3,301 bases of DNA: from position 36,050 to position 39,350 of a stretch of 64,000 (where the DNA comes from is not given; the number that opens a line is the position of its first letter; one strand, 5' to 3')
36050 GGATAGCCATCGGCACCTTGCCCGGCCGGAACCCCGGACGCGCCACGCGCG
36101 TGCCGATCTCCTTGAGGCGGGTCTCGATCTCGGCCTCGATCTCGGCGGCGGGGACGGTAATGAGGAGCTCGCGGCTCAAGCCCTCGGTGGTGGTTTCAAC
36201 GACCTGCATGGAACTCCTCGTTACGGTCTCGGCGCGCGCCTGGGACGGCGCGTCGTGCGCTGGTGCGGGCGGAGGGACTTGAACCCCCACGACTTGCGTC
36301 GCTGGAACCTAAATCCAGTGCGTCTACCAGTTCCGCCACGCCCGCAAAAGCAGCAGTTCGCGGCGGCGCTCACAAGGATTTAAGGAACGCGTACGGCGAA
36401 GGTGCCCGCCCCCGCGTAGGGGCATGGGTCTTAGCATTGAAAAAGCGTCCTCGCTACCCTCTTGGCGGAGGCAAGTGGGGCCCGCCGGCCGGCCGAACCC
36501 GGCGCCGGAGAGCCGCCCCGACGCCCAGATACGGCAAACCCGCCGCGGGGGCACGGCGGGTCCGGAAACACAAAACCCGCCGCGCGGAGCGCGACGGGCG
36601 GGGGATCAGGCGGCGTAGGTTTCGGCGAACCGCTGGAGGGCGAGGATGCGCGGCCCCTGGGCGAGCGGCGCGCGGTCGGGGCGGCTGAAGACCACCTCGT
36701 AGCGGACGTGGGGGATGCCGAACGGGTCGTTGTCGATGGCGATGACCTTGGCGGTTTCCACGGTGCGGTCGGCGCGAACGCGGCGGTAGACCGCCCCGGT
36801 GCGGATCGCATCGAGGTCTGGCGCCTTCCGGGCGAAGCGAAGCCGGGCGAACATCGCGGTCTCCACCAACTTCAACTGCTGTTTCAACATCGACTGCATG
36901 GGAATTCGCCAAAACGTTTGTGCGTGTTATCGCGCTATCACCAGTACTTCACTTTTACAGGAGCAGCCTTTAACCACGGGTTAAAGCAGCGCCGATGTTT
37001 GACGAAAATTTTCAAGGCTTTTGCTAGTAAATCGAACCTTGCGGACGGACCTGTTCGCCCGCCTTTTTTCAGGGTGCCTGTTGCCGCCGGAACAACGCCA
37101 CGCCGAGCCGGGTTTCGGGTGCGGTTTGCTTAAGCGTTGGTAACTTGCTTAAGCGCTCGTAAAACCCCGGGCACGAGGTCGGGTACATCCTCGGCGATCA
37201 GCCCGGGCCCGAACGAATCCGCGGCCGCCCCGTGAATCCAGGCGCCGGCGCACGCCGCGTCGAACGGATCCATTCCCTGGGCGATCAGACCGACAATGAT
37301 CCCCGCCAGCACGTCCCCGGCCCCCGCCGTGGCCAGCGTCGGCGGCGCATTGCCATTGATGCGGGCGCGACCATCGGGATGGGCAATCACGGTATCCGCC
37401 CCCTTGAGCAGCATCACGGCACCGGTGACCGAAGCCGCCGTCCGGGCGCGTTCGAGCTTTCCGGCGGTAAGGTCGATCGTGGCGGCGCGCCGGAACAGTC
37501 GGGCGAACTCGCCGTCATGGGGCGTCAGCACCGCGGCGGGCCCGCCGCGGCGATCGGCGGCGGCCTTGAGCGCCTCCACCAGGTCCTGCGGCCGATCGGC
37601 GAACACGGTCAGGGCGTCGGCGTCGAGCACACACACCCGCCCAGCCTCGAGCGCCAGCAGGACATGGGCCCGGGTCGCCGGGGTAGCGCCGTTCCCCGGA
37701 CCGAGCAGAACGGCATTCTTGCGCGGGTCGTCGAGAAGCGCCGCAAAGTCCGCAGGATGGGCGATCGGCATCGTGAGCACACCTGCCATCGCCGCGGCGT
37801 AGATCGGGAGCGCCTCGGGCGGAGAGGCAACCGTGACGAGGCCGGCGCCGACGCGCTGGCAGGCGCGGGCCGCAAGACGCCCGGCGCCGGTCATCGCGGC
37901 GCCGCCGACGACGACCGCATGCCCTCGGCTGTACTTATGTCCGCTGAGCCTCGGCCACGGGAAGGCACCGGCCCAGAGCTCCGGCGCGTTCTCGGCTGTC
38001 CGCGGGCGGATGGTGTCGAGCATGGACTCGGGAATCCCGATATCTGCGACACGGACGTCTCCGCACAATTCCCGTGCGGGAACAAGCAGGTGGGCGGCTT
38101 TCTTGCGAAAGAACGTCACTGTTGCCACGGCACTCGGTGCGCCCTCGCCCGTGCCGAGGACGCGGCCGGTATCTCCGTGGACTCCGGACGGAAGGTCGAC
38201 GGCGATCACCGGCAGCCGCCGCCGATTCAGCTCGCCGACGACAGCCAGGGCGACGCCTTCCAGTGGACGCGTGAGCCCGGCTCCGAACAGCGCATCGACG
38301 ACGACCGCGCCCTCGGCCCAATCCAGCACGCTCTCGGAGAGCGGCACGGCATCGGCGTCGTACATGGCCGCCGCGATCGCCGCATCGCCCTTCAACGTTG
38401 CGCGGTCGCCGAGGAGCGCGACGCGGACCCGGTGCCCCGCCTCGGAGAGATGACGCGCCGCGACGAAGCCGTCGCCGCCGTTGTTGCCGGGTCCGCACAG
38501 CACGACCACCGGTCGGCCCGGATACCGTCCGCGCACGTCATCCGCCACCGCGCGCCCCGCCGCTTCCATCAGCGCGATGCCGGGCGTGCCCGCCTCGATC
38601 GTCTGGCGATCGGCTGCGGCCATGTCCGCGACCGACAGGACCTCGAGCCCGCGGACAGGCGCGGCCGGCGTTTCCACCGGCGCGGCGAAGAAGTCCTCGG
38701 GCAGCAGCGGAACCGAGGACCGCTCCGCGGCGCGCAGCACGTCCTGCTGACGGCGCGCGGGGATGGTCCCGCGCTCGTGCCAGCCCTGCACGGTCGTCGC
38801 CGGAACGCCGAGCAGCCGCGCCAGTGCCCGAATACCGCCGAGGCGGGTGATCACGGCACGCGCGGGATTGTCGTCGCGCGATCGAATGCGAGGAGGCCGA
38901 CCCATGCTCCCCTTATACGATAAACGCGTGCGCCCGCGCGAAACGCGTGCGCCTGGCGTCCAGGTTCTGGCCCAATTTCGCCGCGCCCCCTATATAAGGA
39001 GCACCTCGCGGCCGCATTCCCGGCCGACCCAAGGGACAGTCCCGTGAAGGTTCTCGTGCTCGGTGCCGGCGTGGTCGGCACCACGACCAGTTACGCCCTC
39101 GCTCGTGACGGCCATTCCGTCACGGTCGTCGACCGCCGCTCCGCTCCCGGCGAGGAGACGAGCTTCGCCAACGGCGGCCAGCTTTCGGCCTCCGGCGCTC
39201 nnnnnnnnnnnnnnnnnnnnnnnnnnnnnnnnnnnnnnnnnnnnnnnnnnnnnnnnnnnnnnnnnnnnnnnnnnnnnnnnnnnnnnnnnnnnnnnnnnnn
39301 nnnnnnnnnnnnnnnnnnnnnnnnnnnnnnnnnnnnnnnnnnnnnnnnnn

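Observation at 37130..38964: Nnr (NAD(P)HX repair) enzyme fused to a phage Cro/YdaS-like HTH, next to a repeat-bearing divergent promoter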

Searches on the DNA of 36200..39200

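Call 98: search_rna_families(source=window, start=36200, end=39200, threshold=evalue, max_evalue=1)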
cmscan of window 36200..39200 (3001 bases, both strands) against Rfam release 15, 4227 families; matches with E-value up to 1: 1.
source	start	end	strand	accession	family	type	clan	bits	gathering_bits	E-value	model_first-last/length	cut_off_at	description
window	36264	36345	-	RF00005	tRNA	Gene; tRNA;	CL00001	55.6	29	1.3e-10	1-71/71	no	tRNA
